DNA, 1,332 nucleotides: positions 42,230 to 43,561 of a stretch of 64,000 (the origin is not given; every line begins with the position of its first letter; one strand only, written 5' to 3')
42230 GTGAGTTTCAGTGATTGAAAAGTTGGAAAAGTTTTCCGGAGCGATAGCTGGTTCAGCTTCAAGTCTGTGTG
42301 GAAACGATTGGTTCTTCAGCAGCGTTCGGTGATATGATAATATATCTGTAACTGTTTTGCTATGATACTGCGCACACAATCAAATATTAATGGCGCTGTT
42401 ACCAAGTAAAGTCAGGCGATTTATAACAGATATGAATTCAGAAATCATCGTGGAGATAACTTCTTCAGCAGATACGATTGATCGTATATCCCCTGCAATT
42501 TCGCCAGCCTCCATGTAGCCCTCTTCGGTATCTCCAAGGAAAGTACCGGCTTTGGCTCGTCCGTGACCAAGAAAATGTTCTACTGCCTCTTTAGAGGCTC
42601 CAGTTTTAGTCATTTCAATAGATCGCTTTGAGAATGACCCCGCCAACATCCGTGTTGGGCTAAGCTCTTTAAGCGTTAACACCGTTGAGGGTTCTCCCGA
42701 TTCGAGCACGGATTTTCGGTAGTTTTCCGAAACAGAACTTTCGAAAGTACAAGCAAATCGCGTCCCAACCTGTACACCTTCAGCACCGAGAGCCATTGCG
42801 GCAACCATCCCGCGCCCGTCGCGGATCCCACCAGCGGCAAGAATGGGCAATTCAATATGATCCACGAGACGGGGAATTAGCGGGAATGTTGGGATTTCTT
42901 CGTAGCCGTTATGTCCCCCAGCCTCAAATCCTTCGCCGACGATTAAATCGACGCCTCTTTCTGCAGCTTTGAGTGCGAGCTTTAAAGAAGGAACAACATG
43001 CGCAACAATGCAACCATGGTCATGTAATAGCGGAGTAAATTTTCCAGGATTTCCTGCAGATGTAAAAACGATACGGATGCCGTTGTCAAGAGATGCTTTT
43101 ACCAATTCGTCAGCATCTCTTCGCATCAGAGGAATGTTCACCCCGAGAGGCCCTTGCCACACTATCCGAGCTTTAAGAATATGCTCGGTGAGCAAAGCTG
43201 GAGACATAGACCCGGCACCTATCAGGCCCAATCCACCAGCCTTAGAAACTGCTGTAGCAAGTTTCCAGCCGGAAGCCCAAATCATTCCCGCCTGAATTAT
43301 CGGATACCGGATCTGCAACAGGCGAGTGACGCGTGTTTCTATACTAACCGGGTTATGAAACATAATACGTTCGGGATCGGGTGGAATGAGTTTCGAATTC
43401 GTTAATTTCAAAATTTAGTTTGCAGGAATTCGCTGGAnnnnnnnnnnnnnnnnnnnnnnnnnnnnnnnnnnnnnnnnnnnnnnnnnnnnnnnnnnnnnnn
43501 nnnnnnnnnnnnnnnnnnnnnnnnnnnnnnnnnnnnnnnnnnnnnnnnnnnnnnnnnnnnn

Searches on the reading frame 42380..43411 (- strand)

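Call 15: search_protein_families(library=pfam, proteins=[window:42380-43411:-], max_evalue=0.01)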
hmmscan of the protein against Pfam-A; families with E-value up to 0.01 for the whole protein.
window:42380-43411:- (343 aa): 5 families
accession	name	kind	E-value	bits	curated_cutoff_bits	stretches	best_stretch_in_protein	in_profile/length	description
PF03060.21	NMO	-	5.5e-56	190.8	28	2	104-324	106-330/331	Nitronate monooxygenase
PF00478.31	IMPDH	-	4.8e-12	46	25.6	2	19-65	18-64/345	IMP dehydrogenase / GMP reductase domain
PF01070.24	FMN_dh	-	4.2e-07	29.8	24.9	1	146-220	232-306/350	FMN-dependent dehydrogenase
PF01645.23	Glu_synthase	-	0.003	17.2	20.4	0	188-218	276-306/369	Conserved region in glutamate synthase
PF05690.20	ThiG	-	0.0065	16.3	23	1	136-220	127-208/247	Thiazole biosynthesis protein ThiG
